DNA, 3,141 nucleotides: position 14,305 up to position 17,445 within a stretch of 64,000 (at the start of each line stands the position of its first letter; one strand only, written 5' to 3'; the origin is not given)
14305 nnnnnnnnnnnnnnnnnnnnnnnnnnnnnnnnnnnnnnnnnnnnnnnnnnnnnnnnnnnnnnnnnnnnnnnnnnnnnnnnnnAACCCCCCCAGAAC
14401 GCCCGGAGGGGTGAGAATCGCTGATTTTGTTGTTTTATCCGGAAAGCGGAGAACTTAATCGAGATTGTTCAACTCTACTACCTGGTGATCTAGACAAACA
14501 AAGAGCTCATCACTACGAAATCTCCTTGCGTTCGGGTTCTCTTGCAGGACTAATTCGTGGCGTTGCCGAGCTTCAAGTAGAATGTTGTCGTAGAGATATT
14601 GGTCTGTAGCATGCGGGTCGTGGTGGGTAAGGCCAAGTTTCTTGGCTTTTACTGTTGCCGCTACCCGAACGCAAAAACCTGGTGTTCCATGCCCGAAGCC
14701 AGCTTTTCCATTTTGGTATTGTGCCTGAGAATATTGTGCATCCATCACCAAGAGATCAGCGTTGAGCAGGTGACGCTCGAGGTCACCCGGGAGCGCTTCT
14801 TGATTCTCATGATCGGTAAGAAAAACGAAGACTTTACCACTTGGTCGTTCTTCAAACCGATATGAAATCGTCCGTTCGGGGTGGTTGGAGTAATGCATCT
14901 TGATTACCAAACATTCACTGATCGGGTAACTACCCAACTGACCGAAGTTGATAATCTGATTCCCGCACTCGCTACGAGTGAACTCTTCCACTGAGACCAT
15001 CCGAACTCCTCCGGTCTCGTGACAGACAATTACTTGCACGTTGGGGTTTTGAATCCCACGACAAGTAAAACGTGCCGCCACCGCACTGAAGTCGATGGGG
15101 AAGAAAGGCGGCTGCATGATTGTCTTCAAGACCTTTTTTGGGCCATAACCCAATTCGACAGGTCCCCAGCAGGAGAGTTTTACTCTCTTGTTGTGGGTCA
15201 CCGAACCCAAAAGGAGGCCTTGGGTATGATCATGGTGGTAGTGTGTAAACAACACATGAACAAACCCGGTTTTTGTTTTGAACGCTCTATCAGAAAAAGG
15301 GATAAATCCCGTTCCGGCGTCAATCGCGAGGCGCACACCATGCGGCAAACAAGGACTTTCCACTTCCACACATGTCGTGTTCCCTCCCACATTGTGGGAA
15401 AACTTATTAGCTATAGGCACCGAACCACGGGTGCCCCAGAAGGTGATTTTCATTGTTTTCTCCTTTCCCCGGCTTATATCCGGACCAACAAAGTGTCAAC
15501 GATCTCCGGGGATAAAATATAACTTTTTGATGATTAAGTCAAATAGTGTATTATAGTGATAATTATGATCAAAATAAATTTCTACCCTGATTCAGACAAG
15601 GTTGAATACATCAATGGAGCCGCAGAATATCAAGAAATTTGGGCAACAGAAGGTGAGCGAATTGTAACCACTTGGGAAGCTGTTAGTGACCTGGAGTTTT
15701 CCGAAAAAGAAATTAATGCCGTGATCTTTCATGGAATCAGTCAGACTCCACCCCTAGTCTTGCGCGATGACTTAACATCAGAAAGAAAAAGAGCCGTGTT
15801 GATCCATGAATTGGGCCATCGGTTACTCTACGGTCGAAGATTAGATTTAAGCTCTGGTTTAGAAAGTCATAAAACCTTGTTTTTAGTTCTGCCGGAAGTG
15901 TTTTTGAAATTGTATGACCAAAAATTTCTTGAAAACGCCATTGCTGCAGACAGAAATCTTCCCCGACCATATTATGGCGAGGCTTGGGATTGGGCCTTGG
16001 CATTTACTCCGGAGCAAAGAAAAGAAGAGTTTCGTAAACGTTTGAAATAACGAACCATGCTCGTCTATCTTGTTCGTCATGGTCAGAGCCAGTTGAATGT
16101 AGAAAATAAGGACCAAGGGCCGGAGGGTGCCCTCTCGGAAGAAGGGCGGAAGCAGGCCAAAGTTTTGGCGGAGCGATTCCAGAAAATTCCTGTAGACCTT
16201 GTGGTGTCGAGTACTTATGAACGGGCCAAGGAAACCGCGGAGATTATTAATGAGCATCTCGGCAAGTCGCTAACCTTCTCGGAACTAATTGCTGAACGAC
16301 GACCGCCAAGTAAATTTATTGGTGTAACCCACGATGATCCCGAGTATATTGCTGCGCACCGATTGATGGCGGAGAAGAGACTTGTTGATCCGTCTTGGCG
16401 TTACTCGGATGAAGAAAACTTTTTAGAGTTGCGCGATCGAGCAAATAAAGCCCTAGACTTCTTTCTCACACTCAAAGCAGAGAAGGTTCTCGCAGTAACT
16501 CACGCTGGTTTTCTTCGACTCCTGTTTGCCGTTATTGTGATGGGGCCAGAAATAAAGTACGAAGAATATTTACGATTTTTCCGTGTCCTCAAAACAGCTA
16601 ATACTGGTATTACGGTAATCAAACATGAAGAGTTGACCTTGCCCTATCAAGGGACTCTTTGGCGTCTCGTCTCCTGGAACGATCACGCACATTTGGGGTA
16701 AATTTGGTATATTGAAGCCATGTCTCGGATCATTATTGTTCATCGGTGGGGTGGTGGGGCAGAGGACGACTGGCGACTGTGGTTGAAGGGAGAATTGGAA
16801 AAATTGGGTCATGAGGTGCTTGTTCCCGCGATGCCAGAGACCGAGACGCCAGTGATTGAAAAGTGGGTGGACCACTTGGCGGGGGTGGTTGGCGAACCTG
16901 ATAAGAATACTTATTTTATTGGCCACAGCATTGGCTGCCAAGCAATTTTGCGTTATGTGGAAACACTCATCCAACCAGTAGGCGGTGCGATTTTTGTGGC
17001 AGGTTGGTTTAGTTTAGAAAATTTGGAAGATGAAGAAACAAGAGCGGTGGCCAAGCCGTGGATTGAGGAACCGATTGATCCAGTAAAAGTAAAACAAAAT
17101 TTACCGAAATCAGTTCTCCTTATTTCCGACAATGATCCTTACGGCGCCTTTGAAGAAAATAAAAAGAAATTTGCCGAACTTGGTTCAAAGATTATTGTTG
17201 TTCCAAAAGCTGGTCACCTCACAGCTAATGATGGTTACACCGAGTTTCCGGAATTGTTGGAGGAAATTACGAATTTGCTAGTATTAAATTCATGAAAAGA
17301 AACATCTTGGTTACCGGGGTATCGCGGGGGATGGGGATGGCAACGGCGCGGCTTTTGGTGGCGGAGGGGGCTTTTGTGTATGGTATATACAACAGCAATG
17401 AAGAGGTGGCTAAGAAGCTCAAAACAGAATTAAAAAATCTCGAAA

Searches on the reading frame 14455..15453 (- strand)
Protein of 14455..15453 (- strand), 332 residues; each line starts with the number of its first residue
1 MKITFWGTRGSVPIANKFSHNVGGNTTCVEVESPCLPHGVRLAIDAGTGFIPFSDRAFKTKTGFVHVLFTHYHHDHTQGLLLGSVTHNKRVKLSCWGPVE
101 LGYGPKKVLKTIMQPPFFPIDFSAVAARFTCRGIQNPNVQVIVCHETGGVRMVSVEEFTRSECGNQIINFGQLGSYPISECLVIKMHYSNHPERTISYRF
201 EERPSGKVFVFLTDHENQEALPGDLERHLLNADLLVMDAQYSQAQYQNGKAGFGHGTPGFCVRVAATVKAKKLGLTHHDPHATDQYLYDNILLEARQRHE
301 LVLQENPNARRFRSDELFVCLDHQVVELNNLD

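Call 15: search_protein_families(library=pfam, proteins=[window:14455-15453:-], max_evalue=0.001)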
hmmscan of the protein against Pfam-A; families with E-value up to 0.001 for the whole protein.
window:14455-15453:- (332 aa): 1 family
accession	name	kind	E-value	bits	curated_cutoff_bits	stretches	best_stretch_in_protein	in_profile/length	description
PF12706.13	Lactamase_B_2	-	5.1e-12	46.3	27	1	41-278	2-200/200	Beta-lactamase superfamily domain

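Call 16: search_protein_families(library=padloc, proteins=[window:14455-15453:-], max_evalue=1)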
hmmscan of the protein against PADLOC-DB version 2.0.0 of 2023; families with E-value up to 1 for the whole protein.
window:14455-15453:- (332 aa): 0 families

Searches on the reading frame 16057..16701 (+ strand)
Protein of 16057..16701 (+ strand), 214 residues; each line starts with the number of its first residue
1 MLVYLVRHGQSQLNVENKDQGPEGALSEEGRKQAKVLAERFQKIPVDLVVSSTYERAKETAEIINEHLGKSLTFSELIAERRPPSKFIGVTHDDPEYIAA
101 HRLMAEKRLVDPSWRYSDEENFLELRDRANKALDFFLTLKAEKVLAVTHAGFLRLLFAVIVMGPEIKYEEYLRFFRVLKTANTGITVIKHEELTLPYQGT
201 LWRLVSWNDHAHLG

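Call 71: search_protein_families(library=pfam, proteins=[window:16057-16701:+], max_evalue=0.001)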
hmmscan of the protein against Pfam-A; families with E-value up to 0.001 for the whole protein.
window:16057-16701:+ (214 aa): 1 family
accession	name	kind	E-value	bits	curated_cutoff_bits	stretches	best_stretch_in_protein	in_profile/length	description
PF00300.27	His_Phos_1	-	1e-29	104.1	21.7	1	3-192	1-183/194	Histidine phosphatase superfamily (branch 1)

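Call 79: search_protein_families(library=padloc, proteins=[window:16057-16701:+], max_evalue=0.01)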
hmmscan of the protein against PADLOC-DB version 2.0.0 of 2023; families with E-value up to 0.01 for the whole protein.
window:16057-16701:+ (214 aa): 0 families

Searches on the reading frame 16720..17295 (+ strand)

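Call 71: search_protein_families(library=pfam, proteins=[window:16720-17295:+], max_evalue=0.001)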
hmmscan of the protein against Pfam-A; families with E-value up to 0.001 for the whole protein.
window:16720-17295:+ (191 aa): 2 families
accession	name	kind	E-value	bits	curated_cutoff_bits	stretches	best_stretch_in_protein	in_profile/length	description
PF06821.19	Ser_hydrolase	-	9.1e-26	91.2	22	1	4-180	1-167/172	Serine hydrolase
PF12697.13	Abhydrolase_6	-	3.7e-06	28.2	26.3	0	5-101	2-100/217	Alpha/beta hydrolase family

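Call 79: search_protein_families(library=padloc, proteins=[window:16720-17295:+], max_evalue=0.01)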
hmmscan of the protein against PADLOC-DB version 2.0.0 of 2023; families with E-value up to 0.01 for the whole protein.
window:16720-17295:+ (191 aa): 0 families
